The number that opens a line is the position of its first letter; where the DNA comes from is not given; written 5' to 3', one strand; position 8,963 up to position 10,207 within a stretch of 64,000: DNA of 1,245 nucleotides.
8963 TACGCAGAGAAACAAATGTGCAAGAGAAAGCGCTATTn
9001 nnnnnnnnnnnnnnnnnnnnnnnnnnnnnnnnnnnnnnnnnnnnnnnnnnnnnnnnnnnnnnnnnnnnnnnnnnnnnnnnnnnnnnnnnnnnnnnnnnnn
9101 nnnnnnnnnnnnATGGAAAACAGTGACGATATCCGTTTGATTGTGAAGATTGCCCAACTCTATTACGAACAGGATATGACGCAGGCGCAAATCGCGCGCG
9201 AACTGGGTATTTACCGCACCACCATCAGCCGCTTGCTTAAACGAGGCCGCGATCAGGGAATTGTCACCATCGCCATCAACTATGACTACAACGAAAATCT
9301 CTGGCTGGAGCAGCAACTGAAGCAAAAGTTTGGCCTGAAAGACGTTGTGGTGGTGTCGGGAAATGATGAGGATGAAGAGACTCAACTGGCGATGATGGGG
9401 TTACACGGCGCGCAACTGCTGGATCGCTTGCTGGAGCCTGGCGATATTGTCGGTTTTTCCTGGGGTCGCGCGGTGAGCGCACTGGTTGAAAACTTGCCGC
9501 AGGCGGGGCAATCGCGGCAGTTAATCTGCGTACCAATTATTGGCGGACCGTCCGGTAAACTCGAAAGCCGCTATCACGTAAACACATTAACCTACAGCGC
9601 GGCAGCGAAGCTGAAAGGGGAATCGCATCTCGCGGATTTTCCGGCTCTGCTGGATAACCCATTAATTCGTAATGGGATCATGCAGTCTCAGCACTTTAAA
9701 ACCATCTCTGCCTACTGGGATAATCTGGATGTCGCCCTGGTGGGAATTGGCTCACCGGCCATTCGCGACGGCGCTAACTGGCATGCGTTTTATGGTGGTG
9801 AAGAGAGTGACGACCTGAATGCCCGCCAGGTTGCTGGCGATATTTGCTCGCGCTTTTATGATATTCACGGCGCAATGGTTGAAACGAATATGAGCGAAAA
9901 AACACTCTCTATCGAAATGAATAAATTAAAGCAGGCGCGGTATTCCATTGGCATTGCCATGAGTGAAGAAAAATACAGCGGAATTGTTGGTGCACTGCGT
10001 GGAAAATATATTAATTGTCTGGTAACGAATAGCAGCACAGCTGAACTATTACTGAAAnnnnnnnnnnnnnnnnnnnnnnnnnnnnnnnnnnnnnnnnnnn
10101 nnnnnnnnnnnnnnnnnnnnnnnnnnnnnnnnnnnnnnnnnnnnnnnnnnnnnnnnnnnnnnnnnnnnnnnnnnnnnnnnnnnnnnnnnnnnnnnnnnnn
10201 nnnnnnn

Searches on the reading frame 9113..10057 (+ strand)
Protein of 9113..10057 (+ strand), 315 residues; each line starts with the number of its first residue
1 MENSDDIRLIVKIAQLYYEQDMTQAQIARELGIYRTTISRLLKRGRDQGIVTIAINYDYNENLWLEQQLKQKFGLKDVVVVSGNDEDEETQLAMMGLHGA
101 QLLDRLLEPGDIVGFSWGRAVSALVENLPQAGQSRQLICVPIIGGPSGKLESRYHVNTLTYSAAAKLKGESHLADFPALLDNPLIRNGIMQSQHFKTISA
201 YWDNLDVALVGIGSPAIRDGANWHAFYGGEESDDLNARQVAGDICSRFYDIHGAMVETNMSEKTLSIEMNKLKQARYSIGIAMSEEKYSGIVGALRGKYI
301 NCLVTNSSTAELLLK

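Call 8: find_related_loci(query=window:9113-10057:+, collection=genome_contigs, flank=3000)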
Query window:9113-10057:+ (315 aa) in genome_contigs; peptide patterns used: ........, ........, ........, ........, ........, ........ (x = any residue, [..] = any of these).
119 stretches matched a pattern; 65 encode a relative of the query (tblastn E <= 1e-3); 62 distinct loci.
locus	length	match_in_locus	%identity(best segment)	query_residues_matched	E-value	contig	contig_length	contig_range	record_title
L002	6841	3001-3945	100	1-315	0e+0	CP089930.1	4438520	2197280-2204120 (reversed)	Escherichia coli strain E69 chromosome, complete genome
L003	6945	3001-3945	95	1-315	0e+0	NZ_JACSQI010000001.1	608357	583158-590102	Escherichia whittamii strain Sa2BVA5 NODE_1_length_608357_cov_8.774854, whole genome shotgun sequence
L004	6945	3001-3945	95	1-315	0e+0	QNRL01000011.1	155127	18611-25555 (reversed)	Pseudocitrobacter faecalis strain DSM 27453 Ga0244571_111, whole genome shotgun sequence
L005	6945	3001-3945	94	1-315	0e+0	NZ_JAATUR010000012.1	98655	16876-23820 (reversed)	Escherichia coli strain SCPM-O-B-8794 12length=98655, whole genome shotgun sequence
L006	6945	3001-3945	94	1-315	0e+0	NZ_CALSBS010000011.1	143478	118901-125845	Pseudocitrobacter vendiensis strain CPO20170097T, whole genome shotgun sequence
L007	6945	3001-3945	90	1-315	0e+0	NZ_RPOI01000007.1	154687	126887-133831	Citrobacter youngae strain CCUG 30791 citrobacter_youngae_CCUG30791T_0000007, whole genome shotgun sequence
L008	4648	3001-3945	89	1-315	0e+0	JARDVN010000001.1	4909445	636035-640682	Citrobacter amalonaticus strain AUH_CA_2023_1 contig_2, whole genome shotgun sequence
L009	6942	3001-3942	89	2-315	0e+0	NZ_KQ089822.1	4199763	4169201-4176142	Citrobacter sp. MGH106 aetzL-supercont1.1, whole genome shotgun sequence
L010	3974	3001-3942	89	2-315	0e+0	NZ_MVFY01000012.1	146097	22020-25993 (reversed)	Citrobacter portucalensis strain A60 A60_S7_L001_NODE_12_length_146097_cov_21.5989, whole genome shotgun sequence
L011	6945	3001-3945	88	1-315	0e+0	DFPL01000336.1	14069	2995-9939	MAG TPA_asm: Enterobacteriaceae bacterium UBA3516 UBA3516_contig_2603, whole genome shotgun sequence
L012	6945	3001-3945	88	1-315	0e+0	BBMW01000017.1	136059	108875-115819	Citrobacter werkmanii NBRC 105721 DNA, contig: CIWKM17, whole genome shotgun sequence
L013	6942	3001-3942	89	2-315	0e+0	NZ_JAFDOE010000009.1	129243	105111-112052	Citrobacter sp. FP75 contig9, whole genome shotgun sequence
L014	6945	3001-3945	88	1-315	0e+0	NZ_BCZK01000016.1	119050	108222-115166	Klebsiella oxytoca NBRC 105695, whole genome shotgun sequence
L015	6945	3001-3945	88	1-315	0e+0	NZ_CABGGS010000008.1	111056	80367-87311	Klebsiella spallanzanii isolate SB6411, whole genome shotgun sequence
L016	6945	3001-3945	88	1-315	0e+0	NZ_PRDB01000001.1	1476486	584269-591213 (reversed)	Klebsiella michiganensis strain DSM 25444 contig_1, whole genome shotgun sequence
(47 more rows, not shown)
